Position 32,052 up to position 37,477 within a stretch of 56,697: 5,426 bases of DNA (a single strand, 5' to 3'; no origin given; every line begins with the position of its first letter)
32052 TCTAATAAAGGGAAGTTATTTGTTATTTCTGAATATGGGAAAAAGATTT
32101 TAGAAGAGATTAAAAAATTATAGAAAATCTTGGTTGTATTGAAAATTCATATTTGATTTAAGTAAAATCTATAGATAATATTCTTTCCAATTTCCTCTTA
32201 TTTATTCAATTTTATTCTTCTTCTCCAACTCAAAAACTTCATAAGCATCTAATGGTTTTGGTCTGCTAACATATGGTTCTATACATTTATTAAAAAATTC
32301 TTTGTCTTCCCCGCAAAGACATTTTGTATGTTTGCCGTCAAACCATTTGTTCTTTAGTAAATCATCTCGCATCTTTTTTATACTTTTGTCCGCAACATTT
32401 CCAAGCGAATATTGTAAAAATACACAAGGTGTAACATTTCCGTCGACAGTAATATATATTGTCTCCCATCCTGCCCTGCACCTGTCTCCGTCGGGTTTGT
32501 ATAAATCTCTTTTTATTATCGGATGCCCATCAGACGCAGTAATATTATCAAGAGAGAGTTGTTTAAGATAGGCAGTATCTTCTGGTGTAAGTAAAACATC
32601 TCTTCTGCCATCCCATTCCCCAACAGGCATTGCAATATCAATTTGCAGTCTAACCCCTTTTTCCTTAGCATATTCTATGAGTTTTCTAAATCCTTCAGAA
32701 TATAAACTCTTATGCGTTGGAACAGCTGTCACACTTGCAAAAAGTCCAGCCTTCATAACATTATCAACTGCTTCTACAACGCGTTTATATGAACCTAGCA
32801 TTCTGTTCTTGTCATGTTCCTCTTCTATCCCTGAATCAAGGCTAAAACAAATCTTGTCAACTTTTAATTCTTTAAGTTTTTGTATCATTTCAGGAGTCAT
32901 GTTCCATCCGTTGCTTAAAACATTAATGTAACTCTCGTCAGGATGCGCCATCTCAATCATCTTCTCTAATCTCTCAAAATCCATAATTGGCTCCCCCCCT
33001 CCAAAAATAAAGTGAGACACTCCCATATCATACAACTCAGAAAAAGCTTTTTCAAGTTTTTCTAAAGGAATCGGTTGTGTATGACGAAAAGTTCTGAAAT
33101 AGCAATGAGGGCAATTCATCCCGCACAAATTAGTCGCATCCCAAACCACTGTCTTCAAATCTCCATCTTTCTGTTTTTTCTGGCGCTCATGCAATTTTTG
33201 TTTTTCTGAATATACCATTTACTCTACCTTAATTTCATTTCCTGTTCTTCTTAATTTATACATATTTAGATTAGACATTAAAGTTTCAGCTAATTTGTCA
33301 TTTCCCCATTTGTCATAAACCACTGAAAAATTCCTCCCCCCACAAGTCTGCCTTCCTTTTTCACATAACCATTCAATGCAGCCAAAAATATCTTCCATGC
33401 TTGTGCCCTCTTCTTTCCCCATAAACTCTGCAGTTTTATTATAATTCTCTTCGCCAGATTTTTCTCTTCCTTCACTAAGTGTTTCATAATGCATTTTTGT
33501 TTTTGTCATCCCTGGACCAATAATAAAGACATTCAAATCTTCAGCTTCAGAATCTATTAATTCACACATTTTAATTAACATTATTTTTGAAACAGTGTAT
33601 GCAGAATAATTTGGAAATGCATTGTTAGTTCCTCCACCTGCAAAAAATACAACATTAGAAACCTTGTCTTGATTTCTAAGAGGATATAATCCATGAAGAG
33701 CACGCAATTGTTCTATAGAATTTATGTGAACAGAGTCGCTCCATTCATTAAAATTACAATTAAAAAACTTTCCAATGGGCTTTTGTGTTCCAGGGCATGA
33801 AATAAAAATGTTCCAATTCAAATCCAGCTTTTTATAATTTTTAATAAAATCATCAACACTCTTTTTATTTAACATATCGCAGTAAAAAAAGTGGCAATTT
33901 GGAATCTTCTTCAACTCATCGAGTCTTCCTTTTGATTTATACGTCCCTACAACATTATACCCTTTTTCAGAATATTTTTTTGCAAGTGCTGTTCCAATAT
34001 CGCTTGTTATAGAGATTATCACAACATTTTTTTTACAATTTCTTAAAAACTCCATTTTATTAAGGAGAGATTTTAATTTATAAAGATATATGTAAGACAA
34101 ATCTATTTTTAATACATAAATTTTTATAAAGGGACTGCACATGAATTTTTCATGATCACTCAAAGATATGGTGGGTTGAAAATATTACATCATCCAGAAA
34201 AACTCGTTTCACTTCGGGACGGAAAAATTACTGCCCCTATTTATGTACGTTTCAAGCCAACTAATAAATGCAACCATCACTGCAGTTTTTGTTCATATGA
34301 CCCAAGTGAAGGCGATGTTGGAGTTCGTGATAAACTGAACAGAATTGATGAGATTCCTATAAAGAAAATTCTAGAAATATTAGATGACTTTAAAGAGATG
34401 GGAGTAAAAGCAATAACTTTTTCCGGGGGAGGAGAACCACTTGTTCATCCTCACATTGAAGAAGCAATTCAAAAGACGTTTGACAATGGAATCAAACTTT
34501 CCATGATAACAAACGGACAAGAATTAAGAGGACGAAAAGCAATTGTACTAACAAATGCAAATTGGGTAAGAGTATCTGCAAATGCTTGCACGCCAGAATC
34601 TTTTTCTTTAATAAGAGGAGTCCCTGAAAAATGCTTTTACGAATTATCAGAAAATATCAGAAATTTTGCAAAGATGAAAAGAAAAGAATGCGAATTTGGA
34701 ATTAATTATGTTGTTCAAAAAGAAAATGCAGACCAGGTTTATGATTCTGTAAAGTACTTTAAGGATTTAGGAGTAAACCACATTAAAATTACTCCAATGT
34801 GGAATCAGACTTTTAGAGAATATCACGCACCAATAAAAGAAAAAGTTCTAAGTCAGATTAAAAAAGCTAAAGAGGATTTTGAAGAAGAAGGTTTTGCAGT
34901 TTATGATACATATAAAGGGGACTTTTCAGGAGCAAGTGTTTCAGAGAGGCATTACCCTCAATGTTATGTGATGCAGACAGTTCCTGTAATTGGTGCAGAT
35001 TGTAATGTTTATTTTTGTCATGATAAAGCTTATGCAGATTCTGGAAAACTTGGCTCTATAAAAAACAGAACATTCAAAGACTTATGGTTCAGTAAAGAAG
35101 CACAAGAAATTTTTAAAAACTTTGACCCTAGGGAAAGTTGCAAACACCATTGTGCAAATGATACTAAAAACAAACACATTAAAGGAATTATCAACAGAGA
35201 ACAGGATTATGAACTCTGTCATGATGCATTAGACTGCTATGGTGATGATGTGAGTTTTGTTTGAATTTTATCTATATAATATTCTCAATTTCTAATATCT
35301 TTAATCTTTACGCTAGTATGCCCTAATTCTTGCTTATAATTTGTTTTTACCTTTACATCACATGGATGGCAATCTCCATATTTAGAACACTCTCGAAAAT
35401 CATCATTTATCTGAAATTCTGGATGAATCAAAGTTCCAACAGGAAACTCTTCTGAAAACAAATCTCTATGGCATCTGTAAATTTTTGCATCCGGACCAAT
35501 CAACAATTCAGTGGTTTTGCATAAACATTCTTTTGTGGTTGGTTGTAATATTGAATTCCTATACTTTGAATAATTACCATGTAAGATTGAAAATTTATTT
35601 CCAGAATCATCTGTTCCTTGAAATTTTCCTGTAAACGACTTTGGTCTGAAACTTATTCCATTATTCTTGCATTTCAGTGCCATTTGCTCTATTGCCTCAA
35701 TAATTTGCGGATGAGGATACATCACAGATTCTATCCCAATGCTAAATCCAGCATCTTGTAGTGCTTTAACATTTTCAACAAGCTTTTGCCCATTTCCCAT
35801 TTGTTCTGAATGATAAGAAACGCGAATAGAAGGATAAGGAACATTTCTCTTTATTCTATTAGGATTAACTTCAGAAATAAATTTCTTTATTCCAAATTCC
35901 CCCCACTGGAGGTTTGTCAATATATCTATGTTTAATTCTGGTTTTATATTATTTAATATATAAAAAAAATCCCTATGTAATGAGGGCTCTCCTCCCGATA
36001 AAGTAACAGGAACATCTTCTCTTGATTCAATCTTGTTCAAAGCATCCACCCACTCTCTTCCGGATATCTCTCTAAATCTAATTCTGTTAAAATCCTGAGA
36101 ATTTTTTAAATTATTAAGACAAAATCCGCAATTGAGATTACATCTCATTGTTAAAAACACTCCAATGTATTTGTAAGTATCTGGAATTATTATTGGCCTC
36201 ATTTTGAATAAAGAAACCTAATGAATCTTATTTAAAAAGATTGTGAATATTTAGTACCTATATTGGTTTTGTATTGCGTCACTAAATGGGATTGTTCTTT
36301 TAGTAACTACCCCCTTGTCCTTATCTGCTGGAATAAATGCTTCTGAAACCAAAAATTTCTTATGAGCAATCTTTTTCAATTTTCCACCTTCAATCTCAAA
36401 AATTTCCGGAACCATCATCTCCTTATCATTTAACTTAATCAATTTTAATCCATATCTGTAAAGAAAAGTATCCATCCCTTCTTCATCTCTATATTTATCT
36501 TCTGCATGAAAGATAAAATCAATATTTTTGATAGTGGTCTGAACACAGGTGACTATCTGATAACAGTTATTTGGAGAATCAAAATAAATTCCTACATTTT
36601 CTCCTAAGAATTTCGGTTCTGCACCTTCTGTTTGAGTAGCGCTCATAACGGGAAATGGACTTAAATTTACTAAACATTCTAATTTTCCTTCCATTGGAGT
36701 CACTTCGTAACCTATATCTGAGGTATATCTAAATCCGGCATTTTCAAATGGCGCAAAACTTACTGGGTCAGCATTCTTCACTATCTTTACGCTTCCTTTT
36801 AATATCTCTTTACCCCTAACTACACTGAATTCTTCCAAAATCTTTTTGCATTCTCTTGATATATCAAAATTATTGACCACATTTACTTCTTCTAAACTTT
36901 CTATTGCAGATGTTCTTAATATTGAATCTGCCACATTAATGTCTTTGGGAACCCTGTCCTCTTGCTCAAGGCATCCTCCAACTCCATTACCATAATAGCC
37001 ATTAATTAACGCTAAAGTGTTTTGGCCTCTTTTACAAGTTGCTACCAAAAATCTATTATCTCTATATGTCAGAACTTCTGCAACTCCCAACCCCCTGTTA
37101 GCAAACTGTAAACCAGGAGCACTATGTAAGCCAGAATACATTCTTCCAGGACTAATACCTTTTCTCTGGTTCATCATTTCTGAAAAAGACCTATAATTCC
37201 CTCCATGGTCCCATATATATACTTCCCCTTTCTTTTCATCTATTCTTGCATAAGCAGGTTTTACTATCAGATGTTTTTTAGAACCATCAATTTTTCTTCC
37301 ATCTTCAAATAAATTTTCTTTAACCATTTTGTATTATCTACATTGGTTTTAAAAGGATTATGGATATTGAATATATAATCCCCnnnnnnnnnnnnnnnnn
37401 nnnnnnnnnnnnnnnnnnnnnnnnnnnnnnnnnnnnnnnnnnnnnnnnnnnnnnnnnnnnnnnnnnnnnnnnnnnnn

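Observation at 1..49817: Extreme concentration of radical SAM enzymes (13 complete + 1 truncated) in one about 50-kb island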

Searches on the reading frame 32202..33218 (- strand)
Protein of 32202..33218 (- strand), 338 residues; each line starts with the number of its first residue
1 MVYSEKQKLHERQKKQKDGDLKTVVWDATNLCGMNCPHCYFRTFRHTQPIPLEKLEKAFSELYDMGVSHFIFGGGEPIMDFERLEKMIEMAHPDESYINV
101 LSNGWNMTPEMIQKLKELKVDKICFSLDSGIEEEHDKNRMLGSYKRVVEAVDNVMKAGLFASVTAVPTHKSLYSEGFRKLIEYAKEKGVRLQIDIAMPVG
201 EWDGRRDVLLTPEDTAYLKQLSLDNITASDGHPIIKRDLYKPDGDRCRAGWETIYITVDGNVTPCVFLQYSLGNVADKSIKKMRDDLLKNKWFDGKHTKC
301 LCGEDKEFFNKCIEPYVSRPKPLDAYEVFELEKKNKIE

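Call 4: search_protein_families(library=pfam, proteins=[window:32202-33218:-], max_evalue=0.01)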
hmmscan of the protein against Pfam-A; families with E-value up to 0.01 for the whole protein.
window:32202-33218:- (338 aa): 3 families
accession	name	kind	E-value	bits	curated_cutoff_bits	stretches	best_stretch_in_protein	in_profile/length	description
PF04055.27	Radical_SAM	-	9.8e-23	81.6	29.5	1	29-166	4-148/166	Radical SAM superfamily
PF13186.11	SPASM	-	5.8e-09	36.5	21.5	1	247-294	1-52/67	Iron-sulfur cluster-binding domain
PF13353.11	Fer4_12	-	1.7e-05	25.6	22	1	30-129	13-115/137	4Fe-4S single cluster domain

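Call 11: search_protein_families(library=ncbifam, proteins=[window:32202-33218:-], max_evalue=0.001)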
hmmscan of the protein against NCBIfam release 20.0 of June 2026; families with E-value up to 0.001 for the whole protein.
window:32202-33218:- (338 aa): 65 families (the best 25 are shown)
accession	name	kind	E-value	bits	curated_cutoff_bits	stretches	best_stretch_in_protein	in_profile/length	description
TIGR04053.2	TIGR04053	equivalog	2.5e-22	79.6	395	1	24-191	10-180/366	TIGR04053 family radical SAM/SPASM domain-containing protein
TIGR04055.1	rSAM_NirJ2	equivalog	5.4e-22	78.7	500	1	24-165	2-144/326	putative heme d1 biosynthesis radical SAM protein NirJ2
TIGR04303.1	GeoRSP_rSAM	equivalog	1.2e-21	77.7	400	1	23-295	6-291/325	GeoRSP system radical SAM/SPASM protein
TIGR04347.1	pseudo_SAM_Halo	equivalog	1.1e-18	67.7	525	1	3-164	19-181/390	TIGR04347 family pseudo-SAM/SPASM protein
NF045574.1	sacti_mat_StsB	exception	2.6e-18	66.1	625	1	10-283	84-359/466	StsB family radical SAM/SPASM domain sactipeptide maturase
TIGR04054.1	rSAM_NirJ1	equivalog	5.9e-18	64.6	650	1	13-158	23-173/387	putative heme d1 biosynthesis radical SAM protein NirJ1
TIGR04545.1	rSAM_ahbD_hemeb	equivalog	7.7e-18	65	500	1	24-200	2-179/339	heme b synthase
NF050035.1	rSAM_WgK_link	exception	8.6e-17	61.2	650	1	28-162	15-151/367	radical SAM/SPASM peptide maturase WgkB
TIGR04051.1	rSAM_NirJ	equivalog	2.4e-16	59.7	515.45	1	24-171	4-152/354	heme d1 biosynthesis radical SAM protein NirJ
TIGR04317.1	W_rSAM_matur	equivalog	7.9e-16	58.1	380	1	20-156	2-138/349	tungsten cofactor oxidoreductase radical SAM maturase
TIGR04546.1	rSAM_ahbC_deAc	equivalog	8.5e-16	57.7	650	1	23-161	40-179/390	12,18-didecarboxysiroheme deacetylase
TIGR02666.1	moaA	equivalog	1.4e-15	57.1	284.05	1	29-204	17-200/336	GTP 3',8-cyclase MoaA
TIGR02668.1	moaA_archaeal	equivalog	1.3e-14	53.9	325.25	1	27-199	15-189/303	GTP 3',8-cyclase MoaA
TIGR04103.1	rSAM_nif11_3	equivalog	1.6e-14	53.4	725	1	23-214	6-196/412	nif11-class peptide radical SAM maturase 3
NF012164.0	AlbA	equivalog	1.7e-14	53.1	850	1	26-296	117-389/442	subtilosin maturase AlbA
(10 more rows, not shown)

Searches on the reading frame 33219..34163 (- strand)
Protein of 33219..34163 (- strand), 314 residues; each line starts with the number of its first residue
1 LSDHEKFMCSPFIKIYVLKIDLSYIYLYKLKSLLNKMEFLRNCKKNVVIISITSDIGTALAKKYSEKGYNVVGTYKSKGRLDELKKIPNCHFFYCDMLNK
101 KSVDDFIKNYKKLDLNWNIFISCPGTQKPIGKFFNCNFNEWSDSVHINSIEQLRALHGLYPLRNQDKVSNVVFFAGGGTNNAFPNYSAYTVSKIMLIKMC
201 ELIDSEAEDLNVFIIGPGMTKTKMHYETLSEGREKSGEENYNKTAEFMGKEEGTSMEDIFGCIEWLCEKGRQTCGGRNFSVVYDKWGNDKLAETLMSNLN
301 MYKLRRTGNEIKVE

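Call 7: search_protein_families(library=pfam, proteins=[window:33219-34163:-], max_evalue=0.01)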
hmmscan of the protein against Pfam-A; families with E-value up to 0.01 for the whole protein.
window:33219-34163:- (314 aa): 4 families
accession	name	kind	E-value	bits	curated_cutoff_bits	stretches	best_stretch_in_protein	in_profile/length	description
PF13561.12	adh_short_C2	-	1.9e-16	60.8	27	1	54-280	6-230/236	Enoyl-(Acyl carrier protein) reductase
PF00106.31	adh_short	-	9.6e-16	58.3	26.6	1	45-227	1-189/195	short chain dehydrogenase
PF01370.27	Epimerase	-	1.5e-05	24.9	20.9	1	56-114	10-66/240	NAD dependent epimerase/dehydratase family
PF16363.11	GDP_Man_Dehyd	-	0.0044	17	27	1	55-111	8-75/332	GDP-mannose 4,6 dehydratase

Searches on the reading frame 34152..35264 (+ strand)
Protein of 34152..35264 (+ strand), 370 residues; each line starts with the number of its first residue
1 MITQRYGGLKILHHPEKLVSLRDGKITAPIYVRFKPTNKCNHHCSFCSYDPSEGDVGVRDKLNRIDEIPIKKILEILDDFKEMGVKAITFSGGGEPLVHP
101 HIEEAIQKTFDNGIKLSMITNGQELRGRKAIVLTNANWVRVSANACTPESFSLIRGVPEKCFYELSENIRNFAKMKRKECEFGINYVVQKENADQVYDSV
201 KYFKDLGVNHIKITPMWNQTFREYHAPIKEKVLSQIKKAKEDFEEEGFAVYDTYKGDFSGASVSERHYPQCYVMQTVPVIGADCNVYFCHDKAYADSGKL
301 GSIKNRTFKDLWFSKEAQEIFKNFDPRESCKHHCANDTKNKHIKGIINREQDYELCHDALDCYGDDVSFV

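Call 5: search_protein_families(library=pfam, proteins=[window:34152-35264:+], max_evalue=0.01)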
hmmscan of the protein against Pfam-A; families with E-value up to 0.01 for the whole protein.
window:34152-35264:+ (370 aa): 2 families
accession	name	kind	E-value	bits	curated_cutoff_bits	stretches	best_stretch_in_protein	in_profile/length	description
PF04055.27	Radical_SAM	-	7.9e-18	65.6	29.5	1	35-201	2-164/166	Radical SAM superfamily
PF13186.11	SPASM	-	2.8e-08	34.3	21.5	1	271-334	1-66/67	Iron-sulfur cluster-binding domain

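Call 11: search_protein_families(library=ncbifam, proteins=[window:34152-35264:+], max_evalue=0.001)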
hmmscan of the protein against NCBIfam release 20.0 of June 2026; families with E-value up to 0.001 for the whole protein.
window:34152-35264:+ (370 aa): 51 families (the best 25 are shown)
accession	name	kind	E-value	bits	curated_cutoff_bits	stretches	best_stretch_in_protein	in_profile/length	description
TIGR04317.1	W_rSAM_matur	equivalog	1.3e-24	87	380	1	35-291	9-257/349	tungsten cofactor oxidoreductase radical SAM maturase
NF038283.1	viperin_w_prok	equivalog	6.2e-18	64.9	180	1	33-197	5-171/281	viperin family antiviral radical SAM protein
TIGR02668.1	moaA_archaeal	equivalog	1.7e-17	63.3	325.25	1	32-246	12-220/303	GTP 3',8-cyclase MoaA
TIGR02666.1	moaA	equivalog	1.2e-15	57.3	284.05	1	31-243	11-223/336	GTP 3',8-cyclase MoaA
TIGR04347.1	pseudo_SAM_Halo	equivalog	2.3e-15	56.7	525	1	28-211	37-207/390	TIGR04347 family pseudo-SAM/SPASM protein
TIGR02109.1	PQQ_syn_pqqE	equivalog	5.7e-15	55.1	381.35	1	26-345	3-311/358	pyrroloquinoline quinone biosynthesis protein PqqE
NF001199.0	PRK00164.2-1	equivalog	6.9e-15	55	231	1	32-237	14-214/308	GTP 3',8-cyclase MoaA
TIGR04251.1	SCM_rSAM_ScmF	equivalog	6.7e-14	52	400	1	33-214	7-180/353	SynChlorMet cassette radical SAM/SPASM protein ScmF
TIGR04545.1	rSAM_ahbD_hemeb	equivalog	1.3e-13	51.1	500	1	36-211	6-170/339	heme b synthase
TIGR03962.1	mycofact_rSAM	equivalog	1.5e-13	50.7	265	1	26-217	8-186/339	mycofactocin radical SAM maturase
NF050035.1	rSAM_WgK_link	exception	2.7e-13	49.6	650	1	27-213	6-181/367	radical SAM/SPASM peptide maturase WgkB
TIGR04051.1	rSAM_NirJ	equivalog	3e-13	49.5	515.45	1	37-212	9-172/354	heme d1 biosynthesis radical SAM protein NirJ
TIGR04055.1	rSAM_NirJ2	equivalog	9.9e-13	48.3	500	1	33-339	3-296/326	putative heme d1 biosynthesis radical SAM protein NirJ2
NF033640.1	N_Twi_rSAM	subfamily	1.4e-12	47.4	170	1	26-238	107-335/398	twitch domain-containing radical SAM protein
TIGR04054.1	rSAM_NirJ1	equivalog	4.2e-12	45.4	650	1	32-207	38-201/387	putative heme d1 biosynthesis radical SAM protein NirJ1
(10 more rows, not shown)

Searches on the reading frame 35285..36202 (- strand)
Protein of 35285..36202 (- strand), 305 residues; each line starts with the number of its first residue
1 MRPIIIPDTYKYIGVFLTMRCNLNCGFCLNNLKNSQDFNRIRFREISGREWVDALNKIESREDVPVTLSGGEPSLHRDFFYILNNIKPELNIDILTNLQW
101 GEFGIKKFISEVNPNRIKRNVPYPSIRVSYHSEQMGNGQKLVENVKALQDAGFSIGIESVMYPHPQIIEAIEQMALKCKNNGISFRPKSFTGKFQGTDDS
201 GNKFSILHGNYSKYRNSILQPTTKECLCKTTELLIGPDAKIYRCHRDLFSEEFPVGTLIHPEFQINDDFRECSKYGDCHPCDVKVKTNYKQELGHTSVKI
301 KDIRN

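Call 5: search_protein_families(library=pfam, proteins=[window:35285-36202:-], max_evalue=0.01)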
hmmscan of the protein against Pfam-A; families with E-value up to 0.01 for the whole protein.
window:35285-36202:- (305 aa): 2 families
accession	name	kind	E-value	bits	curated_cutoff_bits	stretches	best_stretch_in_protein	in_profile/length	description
PF04055.27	Radical_SAM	-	1e-10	42.5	29.5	1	17-164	3-153/166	Radical SAM superfamily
PF13353.11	Fer4_12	-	0.0019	19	22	1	19-87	13-78/137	4Fe-4S single cluster domain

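Call 11: search_protein_families(library=ncbifam, proteins=[window:35285-36202:-], max_evalue=0.001)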
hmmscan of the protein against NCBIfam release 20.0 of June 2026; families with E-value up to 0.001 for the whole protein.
window:35285-36202:- (305 aa): 26 families (the best 25 are shown)
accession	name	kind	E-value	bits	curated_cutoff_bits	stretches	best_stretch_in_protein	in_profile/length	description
TIGR03977.1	rSAM_pair_HxsC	equivalog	1.1e-10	40.9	267.9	1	15-174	29-186/292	His-Xaa-Ser system radical SAM maturase HxsC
TIGR02668.1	moaA_archaeal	equivalog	5.5e-08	32.1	325.25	1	15-97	14-93/303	GTP 3',8-cyclase MoaA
NF038283.1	viperin_w_prok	equivalog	1.1e-07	31.3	180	1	14-97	5-91/281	viperin family antiviral radical SAM protein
TIGR02109.1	PQQ_syn_pqqE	equivalog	1.4e-07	30.8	381.35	1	17-86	13-77/358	pyrroloquinoline quinone biosynthesis protein PqqE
NF040492.1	not_ScfB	exception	1.7e-07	30.5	855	0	139-281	263-405/450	ScfB-related radical SAM/SPASM orphan maturase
NF045702.1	rSAM_GDGT_ether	equivalog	1.8e-07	30.2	450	1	15-89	90-162/486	tetraether lipid synthase Tes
TIGR03963.1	rSAM_QueE_Clost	equivalog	1.9e-07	31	260.1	1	14-111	21-112/219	putative 7-carboxy-7-deazaguanine synthase QueE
NF001199.0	PRK00164.2-1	equivalog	3.2e-07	29.8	231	1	15-97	16-95/308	GTP 3',8-cyclase MoaA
TIGR02666.1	moaA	equivalog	8.5e-07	28.2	284.05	1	10-163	9-166/336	GTP 3',8-cyclase MoaA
TIGR04317.1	W_rSAM_matur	equivalog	1.2e-06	27.8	380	1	10-101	3-91/349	tungsten cofactor oxidoreductase radical SAM maturase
TIGR04250.1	SCM_rSAM_ScmE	equivalog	1.2e-06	27.6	400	1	13-151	5-140/358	SynChlorMet cassette radical SAM/SPASM protein ScmE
NF045646.2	rSAM_Se_TrsS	equivalog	1.3e-06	27.2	490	1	17-84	92-154/441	radical SAM (seleno)protein TrsS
NF050035.1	rSAM_WgK_link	exception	1.4e-06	27.5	650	1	12-150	10-145/367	radical SAM/SPASM peptide maturase WgkB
NF047865.1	rSAM_PapB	equivalog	1.5e-06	27.7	340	1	14-80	6-71/330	PapB family radical SAM/SPASM ranthipeptide maturase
TIGR03974.1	rSAM_six_Cys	equivalog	3.9e-06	26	425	0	142-282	267-407/451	thioether cross-link-forming SCIFF peptide maturase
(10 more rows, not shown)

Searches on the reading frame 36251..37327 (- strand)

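Call 7: search_protein_families(library=pfam, proteins=[window:36251-37327:-], max_evalue=0.01)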
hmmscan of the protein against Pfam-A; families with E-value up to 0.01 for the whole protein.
window:36251-37327:- (358 aa): 0 families

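Call 34: search_protein_families(library=ncbifam, proteins=[window:36251-37327:-], max_evalue=0.01)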
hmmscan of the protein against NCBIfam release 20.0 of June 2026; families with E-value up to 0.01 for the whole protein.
window:36251-37327:- (358 aa): 0 families

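Call 47: search_protein_families(library=pfam, proteins=[window:36251-37327:-], max_evalue=5)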
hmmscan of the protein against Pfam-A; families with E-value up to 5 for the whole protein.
window:36251-37327:- (358 aa): 1 family
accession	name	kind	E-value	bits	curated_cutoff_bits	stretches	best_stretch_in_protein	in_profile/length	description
PF24231.1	DUF7444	-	0.029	14.7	27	0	121-168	20-68/90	Family of unknown function (DUF7444)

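Call 61: search_protein_families(library=padloc, proteins=[window:36251-37327:-], max_evalue=0.01)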
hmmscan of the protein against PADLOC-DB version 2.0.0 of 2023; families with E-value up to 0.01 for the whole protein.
window:36251-37327:- (358 aa): 0 families
